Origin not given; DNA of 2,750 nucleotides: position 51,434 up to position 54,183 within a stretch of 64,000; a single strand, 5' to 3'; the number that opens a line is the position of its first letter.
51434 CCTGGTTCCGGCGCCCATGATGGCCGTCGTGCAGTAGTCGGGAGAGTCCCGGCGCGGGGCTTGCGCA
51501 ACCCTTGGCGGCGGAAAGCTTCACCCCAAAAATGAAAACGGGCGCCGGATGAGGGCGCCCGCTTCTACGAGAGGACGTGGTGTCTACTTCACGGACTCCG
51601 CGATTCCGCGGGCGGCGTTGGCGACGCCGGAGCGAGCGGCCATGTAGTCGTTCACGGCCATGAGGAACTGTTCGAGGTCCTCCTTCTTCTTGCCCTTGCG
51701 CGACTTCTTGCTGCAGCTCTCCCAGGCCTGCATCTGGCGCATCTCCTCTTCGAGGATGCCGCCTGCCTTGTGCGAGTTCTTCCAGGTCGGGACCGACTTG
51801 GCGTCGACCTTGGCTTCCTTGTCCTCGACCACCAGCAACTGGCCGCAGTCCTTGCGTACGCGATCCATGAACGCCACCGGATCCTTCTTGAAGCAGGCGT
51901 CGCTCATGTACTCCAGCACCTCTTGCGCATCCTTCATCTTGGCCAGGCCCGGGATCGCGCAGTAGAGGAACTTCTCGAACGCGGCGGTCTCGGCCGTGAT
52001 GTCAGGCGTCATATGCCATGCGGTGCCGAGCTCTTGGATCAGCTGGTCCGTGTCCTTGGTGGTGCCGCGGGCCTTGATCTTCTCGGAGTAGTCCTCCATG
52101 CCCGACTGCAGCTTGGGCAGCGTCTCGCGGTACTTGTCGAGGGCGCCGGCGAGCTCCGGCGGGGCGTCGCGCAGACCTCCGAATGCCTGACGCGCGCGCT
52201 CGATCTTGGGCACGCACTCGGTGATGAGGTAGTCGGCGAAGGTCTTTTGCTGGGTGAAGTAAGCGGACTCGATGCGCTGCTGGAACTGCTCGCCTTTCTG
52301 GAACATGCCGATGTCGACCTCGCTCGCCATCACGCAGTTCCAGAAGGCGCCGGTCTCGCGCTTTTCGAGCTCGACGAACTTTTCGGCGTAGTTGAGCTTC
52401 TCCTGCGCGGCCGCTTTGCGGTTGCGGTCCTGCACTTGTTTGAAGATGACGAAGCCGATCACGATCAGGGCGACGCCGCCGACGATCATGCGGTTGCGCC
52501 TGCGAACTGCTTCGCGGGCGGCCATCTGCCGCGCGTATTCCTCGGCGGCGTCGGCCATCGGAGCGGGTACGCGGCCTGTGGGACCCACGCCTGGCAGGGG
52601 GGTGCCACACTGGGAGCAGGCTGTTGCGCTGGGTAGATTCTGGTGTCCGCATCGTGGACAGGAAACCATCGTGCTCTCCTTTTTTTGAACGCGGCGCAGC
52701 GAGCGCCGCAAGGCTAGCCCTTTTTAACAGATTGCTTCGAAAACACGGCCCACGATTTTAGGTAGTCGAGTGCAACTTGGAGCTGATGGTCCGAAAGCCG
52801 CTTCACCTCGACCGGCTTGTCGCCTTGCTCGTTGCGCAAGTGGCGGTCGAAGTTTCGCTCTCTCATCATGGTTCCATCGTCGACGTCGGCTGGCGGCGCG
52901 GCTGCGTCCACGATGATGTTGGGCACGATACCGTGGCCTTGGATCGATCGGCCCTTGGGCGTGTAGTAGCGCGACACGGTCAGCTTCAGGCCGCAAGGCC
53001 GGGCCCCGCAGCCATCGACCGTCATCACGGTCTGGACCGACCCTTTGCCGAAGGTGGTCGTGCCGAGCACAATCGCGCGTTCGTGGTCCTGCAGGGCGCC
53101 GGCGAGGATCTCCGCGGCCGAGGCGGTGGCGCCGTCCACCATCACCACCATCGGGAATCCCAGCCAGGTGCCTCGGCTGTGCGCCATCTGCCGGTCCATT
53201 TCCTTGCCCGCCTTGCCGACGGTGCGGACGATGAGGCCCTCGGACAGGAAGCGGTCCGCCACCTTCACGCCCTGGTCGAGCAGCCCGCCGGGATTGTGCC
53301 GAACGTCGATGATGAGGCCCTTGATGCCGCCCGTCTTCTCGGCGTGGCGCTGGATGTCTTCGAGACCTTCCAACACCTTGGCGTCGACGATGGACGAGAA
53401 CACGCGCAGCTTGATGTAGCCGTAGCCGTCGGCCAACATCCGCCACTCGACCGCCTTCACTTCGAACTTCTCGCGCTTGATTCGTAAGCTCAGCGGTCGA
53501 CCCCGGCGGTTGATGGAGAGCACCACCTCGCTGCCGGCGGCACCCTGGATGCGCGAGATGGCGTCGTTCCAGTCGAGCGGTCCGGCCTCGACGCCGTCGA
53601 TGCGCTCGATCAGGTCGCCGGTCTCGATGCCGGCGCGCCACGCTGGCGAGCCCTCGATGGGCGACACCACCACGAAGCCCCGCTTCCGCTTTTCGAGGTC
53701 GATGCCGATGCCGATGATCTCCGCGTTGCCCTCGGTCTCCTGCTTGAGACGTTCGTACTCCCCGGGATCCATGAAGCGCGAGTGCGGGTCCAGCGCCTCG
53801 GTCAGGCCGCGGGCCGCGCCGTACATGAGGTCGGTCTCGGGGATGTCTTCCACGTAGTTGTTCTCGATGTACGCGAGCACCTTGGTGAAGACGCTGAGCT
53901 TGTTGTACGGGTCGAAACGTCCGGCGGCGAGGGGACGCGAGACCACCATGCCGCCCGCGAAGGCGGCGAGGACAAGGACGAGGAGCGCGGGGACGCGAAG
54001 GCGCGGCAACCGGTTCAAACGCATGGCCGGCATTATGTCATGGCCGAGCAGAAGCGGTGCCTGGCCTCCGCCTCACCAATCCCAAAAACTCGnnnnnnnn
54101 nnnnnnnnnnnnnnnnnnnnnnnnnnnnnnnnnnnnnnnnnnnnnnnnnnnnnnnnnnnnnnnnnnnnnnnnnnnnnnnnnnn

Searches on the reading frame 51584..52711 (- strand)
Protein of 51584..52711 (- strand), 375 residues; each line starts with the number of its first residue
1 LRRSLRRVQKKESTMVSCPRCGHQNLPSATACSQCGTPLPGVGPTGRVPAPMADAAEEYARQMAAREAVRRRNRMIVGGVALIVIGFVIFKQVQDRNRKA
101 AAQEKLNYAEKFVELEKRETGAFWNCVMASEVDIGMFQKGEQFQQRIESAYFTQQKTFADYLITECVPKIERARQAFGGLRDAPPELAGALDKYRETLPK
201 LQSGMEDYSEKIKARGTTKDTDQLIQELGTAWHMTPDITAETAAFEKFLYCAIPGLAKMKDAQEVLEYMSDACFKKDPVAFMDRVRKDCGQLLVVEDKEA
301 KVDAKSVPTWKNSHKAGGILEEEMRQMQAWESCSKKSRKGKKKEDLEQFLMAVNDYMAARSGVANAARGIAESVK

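Call 14: search_protein_families(library=pfam, proteins=[window:51584-52711:-], max_evalue=0.001)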
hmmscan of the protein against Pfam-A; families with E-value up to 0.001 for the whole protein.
window:51584-52711:- (375 aa): 4 families
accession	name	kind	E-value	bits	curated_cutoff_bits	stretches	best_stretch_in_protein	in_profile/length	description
PF13240.11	Zn_Ribbon_1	-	4.5e-07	29.9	25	1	18-39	2-23/23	zinc-ribbon domain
PF13248.11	Zn_ribbon_3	-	8.8e-06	25.4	27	1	15-39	2-26/26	zinc-ribbon domain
PF12773.13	DZR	-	7.7e-05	23.2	27.3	1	18-40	1-23/45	Double zinc ribbon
PF00641.23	Zn_ribbon_RanBP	-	0.00053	19.6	27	0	18-38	7-27/30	Zn-finger in Ran binding protein and others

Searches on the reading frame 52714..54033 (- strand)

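Call 14: search_protein_families(library=pfam, proteins=[window:52714-54033:-], max_evalue=0.001)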
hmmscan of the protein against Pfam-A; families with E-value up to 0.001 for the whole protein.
window:52714-54033:- (439 aa): 5 families
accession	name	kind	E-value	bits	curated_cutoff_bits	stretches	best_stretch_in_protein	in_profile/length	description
PF03572.23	Peptidase_S41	-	5.8e-46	156.5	24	1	204-375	2-165/165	Peptidase family S41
PF17820.7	PDZ_6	-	2.3e-11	43.7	27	1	121-176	1-54/54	PDZ domain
PF13180.12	PDZ_2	-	2e-10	41.2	27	1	109-186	3-79/80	PDZ domain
PF22694.1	CtpB_N-like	-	7.9e-06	26.7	27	1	44-89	36-82/85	Activating protease CtpB N-terminal domain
PF00595.29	PDZ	-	0.00015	22.5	23.2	1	103-173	8-79/81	PDZ domain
